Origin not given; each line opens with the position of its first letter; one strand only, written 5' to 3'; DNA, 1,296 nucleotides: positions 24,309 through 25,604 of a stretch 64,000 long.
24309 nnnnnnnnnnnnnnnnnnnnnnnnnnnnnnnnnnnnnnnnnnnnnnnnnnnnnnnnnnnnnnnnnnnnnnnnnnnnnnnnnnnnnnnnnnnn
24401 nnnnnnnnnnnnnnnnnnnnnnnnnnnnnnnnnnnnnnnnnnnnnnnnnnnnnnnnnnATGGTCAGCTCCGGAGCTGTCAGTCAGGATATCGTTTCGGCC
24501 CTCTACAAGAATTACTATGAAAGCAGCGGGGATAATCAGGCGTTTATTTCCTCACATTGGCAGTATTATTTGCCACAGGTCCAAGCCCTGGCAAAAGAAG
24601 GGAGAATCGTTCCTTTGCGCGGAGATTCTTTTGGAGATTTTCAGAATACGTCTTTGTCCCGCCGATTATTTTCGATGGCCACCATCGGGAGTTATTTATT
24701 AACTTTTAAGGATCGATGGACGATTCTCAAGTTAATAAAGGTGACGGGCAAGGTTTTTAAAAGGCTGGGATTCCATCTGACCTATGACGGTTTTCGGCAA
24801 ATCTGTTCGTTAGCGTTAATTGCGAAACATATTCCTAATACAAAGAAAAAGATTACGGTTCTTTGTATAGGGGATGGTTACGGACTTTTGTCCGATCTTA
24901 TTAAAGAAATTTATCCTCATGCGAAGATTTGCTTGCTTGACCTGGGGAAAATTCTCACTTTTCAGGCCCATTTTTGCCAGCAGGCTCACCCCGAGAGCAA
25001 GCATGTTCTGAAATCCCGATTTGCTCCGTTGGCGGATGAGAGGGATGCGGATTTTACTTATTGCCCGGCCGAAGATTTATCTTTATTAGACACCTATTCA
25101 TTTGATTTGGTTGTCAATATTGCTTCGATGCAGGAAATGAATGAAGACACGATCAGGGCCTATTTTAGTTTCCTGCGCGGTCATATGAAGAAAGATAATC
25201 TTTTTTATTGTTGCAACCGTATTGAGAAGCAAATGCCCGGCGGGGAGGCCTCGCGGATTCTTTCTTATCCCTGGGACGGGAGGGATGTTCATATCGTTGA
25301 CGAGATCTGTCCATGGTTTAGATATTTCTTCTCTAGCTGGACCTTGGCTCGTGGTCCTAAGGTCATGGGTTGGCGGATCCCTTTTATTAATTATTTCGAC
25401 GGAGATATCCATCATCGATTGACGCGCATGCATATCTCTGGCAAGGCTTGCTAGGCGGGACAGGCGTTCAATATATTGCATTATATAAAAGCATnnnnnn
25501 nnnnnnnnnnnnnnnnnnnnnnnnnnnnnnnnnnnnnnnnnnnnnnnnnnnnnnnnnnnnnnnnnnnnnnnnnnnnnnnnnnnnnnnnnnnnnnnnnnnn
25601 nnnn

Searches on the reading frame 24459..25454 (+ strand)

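Call 8: search_protein_families(library=pfam, proteins=[window:24459-25454:+], max_evalue=0.00001)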
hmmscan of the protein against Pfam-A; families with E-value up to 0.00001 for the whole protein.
window:24459-25454:+ (331 aa): 0 families

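Call 59: search_protein_families(library=ncbifam, proteins=[window:24459-25454:+], max_evalue=0.001)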
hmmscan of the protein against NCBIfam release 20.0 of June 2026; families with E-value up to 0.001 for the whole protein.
window:24459-25454:+ (331 aa): 1 family
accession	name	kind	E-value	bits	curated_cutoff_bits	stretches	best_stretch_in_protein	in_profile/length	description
TIGR04371.1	methyltran_NanM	subfamily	1.3e-21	77.4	44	1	29-253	43-273/273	putative sugar O-methyltransferase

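Call 87: search_protein_families(library=pfam, proteins=[window:24459-25454:+], max_evalue=0.1)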
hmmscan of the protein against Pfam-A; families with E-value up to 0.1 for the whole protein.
window:24459-25454:+ (331 aa): 2 families
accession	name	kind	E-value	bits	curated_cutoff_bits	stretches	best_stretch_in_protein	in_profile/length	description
PF00891.24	Methyltransf_2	-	0.015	15.1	22.3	1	133-183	64-116/210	O-methyltransferase domain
PF13649.12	Methyltransf_25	-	0.023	15.8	27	0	135-245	2-95/97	Methyltransferase domain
